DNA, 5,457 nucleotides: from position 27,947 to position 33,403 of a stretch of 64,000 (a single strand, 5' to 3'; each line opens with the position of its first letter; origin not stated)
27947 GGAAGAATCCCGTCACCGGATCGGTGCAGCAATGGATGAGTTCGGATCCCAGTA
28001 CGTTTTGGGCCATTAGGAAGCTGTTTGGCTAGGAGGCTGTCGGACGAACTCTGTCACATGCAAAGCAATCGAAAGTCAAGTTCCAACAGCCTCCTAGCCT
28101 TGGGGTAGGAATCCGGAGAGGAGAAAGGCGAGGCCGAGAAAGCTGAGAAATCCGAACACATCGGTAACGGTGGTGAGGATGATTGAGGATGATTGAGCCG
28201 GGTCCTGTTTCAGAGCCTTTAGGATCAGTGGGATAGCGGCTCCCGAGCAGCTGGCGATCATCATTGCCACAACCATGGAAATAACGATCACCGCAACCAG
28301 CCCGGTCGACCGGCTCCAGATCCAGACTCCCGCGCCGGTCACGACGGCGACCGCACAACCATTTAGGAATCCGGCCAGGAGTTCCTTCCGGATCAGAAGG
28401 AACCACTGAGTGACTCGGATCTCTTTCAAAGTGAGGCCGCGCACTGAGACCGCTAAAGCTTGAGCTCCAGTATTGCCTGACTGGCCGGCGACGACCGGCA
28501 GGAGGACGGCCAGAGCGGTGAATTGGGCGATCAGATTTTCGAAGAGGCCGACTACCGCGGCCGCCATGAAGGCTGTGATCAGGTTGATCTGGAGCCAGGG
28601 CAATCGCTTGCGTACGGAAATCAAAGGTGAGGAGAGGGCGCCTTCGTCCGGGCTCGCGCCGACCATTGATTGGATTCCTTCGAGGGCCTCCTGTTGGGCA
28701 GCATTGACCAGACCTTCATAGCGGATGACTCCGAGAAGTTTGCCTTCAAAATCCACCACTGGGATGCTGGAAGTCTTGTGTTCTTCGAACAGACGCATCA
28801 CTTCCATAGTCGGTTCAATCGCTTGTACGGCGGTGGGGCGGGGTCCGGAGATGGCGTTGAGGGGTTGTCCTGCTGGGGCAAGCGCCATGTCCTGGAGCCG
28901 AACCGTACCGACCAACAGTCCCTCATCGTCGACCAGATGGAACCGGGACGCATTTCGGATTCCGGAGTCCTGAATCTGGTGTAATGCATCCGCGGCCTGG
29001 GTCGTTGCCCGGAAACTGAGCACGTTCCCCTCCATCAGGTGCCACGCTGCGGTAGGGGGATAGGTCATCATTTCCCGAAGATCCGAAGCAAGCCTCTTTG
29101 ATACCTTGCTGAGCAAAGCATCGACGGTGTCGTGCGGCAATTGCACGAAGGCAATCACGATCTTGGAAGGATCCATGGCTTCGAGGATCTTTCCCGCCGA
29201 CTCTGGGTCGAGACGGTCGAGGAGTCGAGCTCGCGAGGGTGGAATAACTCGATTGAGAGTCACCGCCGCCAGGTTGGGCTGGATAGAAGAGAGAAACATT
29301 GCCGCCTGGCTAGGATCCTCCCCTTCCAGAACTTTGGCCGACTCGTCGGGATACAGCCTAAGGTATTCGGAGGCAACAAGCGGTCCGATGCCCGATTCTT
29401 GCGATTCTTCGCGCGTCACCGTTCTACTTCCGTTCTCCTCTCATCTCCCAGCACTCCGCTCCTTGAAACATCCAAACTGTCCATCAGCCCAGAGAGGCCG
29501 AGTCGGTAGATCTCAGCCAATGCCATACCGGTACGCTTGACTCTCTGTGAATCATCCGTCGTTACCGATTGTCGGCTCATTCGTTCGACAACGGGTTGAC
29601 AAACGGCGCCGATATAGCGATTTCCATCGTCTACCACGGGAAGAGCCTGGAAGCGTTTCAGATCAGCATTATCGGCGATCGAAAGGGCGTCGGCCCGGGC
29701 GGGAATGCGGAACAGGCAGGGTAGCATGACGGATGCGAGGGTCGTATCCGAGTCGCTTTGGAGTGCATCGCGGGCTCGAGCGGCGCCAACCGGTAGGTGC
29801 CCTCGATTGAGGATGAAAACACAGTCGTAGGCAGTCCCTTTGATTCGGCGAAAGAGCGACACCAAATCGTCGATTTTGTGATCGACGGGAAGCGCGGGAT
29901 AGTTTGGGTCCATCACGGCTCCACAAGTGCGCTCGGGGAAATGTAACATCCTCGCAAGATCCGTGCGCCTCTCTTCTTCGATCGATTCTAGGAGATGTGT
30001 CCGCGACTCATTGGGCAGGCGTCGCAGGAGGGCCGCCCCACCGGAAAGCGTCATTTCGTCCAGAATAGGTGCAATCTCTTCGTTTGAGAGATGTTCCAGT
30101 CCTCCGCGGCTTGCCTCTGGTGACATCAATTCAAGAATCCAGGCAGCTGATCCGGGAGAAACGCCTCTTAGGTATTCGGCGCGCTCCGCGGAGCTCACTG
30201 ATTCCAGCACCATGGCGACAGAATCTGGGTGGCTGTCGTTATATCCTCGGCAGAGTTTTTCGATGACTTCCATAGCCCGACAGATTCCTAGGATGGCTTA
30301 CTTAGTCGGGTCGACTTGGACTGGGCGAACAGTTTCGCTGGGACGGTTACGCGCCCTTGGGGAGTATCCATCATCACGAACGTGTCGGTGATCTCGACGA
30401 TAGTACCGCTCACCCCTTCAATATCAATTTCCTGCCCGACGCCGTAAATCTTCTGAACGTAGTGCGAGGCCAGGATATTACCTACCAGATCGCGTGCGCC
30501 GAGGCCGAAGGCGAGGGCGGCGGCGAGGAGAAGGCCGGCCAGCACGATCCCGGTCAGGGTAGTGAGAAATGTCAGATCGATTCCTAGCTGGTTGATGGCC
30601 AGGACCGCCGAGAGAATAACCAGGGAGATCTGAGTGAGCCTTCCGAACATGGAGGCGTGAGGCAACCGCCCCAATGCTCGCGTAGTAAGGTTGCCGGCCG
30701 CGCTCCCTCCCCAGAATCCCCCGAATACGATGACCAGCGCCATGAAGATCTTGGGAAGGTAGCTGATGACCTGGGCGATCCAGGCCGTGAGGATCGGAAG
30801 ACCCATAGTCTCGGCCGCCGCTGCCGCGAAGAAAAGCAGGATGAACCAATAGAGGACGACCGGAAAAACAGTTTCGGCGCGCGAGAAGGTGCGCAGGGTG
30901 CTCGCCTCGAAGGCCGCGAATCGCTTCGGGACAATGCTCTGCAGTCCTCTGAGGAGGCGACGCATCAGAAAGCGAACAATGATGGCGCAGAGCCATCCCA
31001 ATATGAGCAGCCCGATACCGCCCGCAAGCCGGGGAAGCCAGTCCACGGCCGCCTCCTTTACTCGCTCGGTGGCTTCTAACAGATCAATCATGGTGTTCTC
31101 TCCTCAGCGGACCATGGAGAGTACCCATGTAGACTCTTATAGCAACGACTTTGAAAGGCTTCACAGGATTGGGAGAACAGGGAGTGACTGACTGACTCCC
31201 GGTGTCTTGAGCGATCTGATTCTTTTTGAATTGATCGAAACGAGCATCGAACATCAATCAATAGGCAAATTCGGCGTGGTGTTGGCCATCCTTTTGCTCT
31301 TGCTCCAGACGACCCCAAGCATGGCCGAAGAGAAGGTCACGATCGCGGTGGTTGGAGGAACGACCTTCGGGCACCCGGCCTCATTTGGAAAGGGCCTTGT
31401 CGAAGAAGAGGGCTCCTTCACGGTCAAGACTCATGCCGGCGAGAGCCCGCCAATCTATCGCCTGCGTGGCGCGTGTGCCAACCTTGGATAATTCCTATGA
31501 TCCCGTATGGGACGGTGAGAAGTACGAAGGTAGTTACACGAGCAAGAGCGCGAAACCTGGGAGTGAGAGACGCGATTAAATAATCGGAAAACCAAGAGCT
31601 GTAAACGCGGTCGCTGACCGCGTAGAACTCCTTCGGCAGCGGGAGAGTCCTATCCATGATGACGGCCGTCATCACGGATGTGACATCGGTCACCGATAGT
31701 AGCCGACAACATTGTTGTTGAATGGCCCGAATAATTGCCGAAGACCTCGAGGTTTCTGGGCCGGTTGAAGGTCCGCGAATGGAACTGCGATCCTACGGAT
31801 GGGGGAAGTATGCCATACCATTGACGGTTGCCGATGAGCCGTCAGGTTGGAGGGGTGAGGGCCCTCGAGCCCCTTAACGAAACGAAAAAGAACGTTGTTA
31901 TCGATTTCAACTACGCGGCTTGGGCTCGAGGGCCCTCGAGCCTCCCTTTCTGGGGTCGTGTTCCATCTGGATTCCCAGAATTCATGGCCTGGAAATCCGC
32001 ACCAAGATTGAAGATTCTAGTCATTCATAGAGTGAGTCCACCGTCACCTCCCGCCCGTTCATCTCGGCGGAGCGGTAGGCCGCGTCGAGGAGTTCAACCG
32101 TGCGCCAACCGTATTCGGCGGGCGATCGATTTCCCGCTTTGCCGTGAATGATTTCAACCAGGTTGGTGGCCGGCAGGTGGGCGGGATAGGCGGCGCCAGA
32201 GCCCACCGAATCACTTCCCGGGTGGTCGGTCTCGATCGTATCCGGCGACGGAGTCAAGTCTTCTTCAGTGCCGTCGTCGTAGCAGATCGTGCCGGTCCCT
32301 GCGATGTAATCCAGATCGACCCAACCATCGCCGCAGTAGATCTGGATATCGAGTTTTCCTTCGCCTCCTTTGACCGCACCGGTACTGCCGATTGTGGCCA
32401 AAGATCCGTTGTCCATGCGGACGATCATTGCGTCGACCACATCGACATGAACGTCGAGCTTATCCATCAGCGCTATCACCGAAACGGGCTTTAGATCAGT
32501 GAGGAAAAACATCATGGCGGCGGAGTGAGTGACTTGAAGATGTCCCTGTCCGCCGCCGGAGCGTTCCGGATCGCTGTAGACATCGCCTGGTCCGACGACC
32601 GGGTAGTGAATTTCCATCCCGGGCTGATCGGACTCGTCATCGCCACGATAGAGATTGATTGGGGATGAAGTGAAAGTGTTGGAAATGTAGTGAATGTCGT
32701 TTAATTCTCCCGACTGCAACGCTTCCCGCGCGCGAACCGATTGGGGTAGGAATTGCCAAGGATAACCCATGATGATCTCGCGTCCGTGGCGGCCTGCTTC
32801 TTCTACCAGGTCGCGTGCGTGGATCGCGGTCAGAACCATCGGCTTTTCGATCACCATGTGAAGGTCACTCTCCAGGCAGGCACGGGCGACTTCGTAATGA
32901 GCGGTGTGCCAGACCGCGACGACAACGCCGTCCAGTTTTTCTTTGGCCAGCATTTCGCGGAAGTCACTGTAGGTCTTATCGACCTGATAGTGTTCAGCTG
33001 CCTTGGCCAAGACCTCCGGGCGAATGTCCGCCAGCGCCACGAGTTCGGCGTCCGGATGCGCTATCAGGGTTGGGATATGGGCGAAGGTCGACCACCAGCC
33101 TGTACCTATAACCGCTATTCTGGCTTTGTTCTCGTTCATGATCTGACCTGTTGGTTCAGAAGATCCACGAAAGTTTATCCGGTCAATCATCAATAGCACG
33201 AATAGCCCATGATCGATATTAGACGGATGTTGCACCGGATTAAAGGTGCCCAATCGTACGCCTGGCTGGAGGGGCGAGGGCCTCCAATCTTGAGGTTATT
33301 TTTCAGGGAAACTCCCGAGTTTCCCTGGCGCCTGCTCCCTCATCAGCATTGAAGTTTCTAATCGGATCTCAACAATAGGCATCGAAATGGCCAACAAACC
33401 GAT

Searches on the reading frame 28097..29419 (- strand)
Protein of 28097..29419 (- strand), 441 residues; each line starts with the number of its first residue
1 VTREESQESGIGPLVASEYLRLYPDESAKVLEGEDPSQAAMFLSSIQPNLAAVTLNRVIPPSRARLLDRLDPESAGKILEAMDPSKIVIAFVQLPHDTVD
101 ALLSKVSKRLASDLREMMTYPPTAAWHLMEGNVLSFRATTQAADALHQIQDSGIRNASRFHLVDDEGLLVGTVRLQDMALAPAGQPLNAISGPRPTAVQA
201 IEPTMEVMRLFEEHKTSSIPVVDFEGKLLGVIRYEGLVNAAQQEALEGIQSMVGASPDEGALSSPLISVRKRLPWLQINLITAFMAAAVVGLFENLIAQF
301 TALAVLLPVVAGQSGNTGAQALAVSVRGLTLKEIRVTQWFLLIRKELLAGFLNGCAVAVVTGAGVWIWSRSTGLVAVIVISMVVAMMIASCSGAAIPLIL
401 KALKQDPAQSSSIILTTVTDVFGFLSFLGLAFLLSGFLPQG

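Call 17: search_protein_families(library=pfam, proteins=[window:28097-29419:-], max_evalue=0.001)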
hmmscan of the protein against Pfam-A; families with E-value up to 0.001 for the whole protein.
window:28097-29419:- (441 aa): 5 families
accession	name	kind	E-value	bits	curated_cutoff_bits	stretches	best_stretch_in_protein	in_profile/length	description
PF01769.21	MgtE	-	6.2e-30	104.5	27.6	1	307-430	1-125/125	Divalent cation transporter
PF03448.22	MgtE_N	-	9.7e-13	49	25.9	1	23-122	2-101/102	MgtE intracellular N domain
PF00571.33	CBS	-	7.9e-12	45.8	24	1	195-240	9-54/57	CBS domain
PF01706.21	FliG_C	-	0.00015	22.4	23.3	1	67-120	24-77/108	FliG C-terminal domain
PF14841.11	FliG_M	-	0.0002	21.9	25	0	28-69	5-46/76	FliG middle domain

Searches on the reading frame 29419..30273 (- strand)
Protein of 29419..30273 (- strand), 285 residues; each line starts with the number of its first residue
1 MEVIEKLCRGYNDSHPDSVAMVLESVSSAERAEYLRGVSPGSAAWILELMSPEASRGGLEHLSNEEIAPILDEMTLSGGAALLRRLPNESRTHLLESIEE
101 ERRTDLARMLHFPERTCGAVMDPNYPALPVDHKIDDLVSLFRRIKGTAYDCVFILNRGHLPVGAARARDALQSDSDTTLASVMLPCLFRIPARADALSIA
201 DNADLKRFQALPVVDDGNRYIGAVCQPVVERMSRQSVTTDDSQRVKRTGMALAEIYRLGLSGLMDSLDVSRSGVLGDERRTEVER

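Call 17: search_protein_families(library=pfam, proteins=[window:29419-30273:-], max_evalue=0.001)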
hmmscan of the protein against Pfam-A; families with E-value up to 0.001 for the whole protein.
window:29419-30273:- (285 aa): 2 families
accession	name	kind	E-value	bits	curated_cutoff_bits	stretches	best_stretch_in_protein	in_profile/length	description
PF03448.22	MgtE_N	-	1.4e-17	64.5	25.9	1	15-114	2-101/102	MgtE intracellular N domain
PF00571.33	CBS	-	2.7e-05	24.9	24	0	118-171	2-52/57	CBS domain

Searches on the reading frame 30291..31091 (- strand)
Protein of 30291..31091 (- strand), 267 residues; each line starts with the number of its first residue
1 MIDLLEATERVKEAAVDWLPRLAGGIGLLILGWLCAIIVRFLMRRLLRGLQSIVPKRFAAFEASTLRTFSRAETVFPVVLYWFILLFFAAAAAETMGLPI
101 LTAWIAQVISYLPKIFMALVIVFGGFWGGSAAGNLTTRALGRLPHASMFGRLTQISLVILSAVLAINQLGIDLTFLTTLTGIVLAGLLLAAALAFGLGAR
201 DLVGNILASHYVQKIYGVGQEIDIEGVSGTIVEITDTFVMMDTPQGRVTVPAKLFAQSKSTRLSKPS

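Call 17: search_protein_families(library=pfam, proteins=[window:30291-31091:-], max_evalue=0.001)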
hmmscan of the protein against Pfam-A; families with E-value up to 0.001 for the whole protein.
window:30291-31091:- (267 aa): 2 families
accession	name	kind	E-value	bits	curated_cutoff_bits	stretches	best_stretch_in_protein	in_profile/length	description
PF05552.17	MS_channel_1st_1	-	3.4e-14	52.9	22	2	101-142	3-44/50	Mechanosensitive ion channel, conserved TM helix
PF00924.24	MS_channel_2nd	-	0.00066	20.2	20.2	0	211-259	13-62/68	Mechanosensitive ion channel, beta-domain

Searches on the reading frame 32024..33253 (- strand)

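Call 17: search_protein_families(library=pfam, proteins=[window:32024-33253:-], max_evalue=0.001)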
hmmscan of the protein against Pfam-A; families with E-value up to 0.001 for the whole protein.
window:32024-33253:- (410 aa): 2 families
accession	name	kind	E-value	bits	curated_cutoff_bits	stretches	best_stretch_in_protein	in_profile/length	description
PF01408.29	GFO_IDH_MocA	-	7e-24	85.3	24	1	45-164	2-120/120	Oxidoreductase family, NAD-binding Rossmann fold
PF22725.1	GFO_IDH_MocA_C3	-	4.1e-09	36.9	27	1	174-312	3-123/124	GFO/IDH/MocA C-terminal domain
